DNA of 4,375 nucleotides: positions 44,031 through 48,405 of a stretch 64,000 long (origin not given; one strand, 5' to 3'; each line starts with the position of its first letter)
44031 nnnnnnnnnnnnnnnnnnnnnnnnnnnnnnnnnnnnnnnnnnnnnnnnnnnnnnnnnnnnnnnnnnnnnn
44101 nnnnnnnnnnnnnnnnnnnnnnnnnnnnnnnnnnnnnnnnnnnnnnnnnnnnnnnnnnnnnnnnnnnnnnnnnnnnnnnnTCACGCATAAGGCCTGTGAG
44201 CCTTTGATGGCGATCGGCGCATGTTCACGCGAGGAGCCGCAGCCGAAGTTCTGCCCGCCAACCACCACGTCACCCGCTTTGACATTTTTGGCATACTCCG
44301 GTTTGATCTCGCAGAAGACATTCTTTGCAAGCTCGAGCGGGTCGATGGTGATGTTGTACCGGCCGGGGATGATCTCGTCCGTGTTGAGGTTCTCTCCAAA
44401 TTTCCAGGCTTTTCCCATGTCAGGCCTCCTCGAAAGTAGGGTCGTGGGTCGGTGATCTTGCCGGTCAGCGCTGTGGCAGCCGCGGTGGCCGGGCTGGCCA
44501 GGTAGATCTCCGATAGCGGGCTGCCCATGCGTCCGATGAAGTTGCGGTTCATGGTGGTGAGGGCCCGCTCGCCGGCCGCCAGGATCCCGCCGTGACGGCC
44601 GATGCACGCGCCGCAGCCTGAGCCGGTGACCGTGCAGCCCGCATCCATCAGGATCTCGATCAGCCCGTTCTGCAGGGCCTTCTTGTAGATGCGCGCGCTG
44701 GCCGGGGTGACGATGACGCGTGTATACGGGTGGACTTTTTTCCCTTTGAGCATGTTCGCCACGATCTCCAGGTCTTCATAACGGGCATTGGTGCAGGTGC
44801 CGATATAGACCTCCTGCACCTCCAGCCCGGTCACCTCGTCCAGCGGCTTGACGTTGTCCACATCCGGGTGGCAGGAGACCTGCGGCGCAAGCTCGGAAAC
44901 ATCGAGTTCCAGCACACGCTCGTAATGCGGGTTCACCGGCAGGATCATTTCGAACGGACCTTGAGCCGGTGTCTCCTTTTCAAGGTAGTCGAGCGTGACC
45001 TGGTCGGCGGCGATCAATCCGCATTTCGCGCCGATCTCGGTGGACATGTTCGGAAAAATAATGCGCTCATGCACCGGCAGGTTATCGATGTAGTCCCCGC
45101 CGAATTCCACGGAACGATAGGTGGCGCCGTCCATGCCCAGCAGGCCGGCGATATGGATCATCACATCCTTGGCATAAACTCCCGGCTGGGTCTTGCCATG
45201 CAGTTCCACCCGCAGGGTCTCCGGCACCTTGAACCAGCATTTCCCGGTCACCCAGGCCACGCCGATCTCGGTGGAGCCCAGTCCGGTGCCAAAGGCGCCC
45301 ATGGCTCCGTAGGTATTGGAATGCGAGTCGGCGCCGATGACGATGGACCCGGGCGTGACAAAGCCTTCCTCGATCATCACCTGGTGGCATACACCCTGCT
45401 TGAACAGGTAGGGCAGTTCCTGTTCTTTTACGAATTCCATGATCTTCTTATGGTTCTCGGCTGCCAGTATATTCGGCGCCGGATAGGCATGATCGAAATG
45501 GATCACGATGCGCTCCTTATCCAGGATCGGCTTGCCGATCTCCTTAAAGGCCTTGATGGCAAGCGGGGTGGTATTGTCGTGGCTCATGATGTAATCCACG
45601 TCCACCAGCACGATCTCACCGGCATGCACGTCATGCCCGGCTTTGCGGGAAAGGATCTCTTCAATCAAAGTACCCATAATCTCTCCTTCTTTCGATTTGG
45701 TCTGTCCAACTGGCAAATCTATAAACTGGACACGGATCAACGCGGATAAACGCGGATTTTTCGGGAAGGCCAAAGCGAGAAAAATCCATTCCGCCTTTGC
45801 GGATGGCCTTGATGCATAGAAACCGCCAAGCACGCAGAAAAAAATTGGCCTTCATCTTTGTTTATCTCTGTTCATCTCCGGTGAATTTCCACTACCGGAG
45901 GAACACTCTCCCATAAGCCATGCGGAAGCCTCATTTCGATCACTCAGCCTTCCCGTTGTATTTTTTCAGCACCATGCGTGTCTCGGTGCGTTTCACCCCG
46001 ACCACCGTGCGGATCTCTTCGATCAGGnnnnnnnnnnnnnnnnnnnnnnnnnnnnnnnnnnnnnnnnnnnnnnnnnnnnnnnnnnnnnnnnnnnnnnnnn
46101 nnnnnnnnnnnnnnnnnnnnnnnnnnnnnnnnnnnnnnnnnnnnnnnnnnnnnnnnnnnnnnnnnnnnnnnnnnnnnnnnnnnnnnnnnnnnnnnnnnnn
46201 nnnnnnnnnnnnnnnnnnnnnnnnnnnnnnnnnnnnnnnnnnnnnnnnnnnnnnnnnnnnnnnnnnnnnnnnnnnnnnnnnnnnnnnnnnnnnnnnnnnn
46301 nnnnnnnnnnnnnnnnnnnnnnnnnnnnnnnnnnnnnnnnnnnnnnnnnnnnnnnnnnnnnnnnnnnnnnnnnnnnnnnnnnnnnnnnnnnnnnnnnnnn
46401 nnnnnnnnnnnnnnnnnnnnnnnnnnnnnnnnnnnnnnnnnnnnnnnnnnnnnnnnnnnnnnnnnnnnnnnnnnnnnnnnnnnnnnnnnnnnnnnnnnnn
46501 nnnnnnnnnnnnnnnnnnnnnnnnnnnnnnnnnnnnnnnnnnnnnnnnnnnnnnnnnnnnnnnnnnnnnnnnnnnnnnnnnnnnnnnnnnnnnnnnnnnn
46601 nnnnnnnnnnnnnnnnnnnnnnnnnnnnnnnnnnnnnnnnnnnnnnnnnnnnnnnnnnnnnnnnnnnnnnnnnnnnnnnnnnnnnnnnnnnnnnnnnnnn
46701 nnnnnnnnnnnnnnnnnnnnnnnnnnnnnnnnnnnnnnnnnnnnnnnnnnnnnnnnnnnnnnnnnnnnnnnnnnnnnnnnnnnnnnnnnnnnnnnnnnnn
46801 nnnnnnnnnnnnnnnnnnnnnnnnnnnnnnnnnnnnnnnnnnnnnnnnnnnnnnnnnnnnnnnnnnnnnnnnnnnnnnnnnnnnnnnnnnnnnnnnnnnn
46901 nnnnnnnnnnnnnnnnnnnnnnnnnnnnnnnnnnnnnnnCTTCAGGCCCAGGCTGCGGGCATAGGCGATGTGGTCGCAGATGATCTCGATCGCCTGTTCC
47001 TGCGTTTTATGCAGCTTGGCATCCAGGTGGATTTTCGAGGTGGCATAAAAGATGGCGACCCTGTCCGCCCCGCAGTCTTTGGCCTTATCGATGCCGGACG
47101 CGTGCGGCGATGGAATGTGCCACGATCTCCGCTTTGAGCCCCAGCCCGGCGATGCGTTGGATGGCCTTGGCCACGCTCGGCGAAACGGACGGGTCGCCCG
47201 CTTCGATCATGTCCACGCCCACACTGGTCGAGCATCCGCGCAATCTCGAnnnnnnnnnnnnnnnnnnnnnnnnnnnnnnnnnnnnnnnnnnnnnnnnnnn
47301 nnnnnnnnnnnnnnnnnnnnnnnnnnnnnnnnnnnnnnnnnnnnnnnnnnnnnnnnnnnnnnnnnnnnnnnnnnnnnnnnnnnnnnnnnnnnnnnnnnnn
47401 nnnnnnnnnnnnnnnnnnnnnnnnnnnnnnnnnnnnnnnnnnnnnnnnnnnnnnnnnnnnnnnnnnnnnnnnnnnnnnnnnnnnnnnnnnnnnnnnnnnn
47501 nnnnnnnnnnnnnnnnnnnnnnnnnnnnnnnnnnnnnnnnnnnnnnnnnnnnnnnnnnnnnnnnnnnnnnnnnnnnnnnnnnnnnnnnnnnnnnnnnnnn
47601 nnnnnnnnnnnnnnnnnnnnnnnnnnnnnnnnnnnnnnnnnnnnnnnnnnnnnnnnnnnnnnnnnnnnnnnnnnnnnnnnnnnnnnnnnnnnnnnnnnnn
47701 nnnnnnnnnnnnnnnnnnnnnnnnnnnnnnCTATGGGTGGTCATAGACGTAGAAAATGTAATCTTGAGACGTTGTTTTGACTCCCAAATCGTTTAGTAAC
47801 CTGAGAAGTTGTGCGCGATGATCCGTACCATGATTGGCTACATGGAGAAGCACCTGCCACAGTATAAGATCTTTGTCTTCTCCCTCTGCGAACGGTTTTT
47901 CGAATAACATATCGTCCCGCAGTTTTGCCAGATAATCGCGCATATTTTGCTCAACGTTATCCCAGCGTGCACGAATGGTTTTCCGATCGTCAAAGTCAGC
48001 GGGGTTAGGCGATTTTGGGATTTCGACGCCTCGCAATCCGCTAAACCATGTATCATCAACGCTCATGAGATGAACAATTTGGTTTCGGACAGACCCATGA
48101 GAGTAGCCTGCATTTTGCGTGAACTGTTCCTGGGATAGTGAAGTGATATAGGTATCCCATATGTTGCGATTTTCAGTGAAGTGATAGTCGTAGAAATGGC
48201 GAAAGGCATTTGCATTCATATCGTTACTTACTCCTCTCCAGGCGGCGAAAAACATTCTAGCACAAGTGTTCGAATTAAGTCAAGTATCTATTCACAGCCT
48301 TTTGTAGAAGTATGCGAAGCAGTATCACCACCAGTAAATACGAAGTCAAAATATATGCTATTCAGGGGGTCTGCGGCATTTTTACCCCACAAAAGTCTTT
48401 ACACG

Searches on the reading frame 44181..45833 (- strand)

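Call 68: search_protein_families(library=pfam, max_evalue=0.001, proteins=[window:44181-45833:-])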
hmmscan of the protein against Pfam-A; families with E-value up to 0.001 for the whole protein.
window:44181-45833:- (550 aa): 2 families
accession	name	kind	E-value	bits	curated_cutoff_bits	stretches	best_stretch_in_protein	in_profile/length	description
PF00330.25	Aconitase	-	4.2e-95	319.9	28.7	1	61-458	4-463/463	Aconitase family (aconitate hydratase)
PF04412.18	AcnX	-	0.00013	21.2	31.5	1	338-407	290-357/400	Aconitase X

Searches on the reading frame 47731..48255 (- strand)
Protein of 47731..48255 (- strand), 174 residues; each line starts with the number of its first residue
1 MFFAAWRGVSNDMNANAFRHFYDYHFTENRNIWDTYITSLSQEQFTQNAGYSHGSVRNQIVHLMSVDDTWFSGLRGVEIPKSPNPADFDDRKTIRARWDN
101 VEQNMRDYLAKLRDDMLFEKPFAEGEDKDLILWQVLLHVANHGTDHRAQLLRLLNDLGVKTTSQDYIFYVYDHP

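Call 68: search_protein_families(library=pfam, max_evalue=0.001, proteins=[window:47731-48255:-])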
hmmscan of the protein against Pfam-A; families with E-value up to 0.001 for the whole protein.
window:47731-48255:- (174 aa): 2 families
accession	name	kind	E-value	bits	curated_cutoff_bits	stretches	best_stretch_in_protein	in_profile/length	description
PF05163.17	DinB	-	6.2e-20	72.2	23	1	13-170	1-158/165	DinB family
PF12867.12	DinB_2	-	2.1e-10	41.6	24.8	1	26-150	2-128/128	DinB superfamily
